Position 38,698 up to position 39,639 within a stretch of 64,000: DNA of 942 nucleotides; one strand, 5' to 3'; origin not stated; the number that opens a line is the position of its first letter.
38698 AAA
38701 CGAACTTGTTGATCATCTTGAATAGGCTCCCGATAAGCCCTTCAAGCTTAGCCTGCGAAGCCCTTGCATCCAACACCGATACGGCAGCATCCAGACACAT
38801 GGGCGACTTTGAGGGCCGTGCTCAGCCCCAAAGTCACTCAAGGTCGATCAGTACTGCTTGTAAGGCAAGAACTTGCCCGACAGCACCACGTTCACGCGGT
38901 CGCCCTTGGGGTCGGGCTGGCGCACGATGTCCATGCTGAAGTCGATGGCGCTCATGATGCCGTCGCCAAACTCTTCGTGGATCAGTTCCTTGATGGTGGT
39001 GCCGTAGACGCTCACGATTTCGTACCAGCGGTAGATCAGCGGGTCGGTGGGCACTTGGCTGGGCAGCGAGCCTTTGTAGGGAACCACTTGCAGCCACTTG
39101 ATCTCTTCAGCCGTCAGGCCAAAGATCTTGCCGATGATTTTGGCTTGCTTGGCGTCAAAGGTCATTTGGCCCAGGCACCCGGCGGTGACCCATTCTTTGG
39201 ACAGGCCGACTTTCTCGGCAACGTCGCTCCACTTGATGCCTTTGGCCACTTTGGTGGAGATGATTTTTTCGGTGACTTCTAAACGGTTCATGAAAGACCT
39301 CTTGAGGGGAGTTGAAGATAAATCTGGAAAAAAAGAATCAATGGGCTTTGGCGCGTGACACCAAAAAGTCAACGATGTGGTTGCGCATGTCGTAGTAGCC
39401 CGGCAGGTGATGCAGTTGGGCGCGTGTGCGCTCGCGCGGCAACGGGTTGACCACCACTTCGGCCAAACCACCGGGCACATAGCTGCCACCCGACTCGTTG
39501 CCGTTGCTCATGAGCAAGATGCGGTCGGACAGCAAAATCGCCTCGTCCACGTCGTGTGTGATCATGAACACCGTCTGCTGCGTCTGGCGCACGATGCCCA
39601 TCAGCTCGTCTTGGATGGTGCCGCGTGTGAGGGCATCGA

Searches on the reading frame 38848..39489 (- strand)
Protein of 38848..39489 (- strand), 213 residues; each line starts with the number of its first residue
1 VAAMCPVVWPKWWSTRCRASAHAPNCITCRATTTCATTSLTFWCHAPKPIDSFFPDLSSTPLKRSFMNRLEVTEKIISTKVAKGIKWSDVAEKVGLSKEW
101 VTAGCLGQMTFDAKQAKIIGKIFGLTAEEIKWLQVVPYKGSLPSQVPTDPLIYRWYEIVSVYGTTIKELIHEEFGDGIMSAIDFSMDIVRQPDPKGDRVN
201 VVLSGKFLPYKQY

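Call 8: search_protein_families(library=ncbifam, proteins=[window:38848-39489:-], max_evalue=1e-10)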
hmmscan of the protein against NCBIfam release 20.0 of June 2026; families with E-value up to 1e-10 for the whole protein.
window:38848-39489:- (213 aa): 2 families
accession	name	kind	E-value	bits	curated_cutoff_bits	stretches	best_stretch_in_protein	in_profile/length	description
NF002773.0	PRK02866.1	subfamily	1.1e-66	223.4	150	1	67-213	1-147/147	cyanase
TIGR00673.1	cynS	equivalog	2.9e-50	170.2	113.3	1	67-213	6-150/150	cyanase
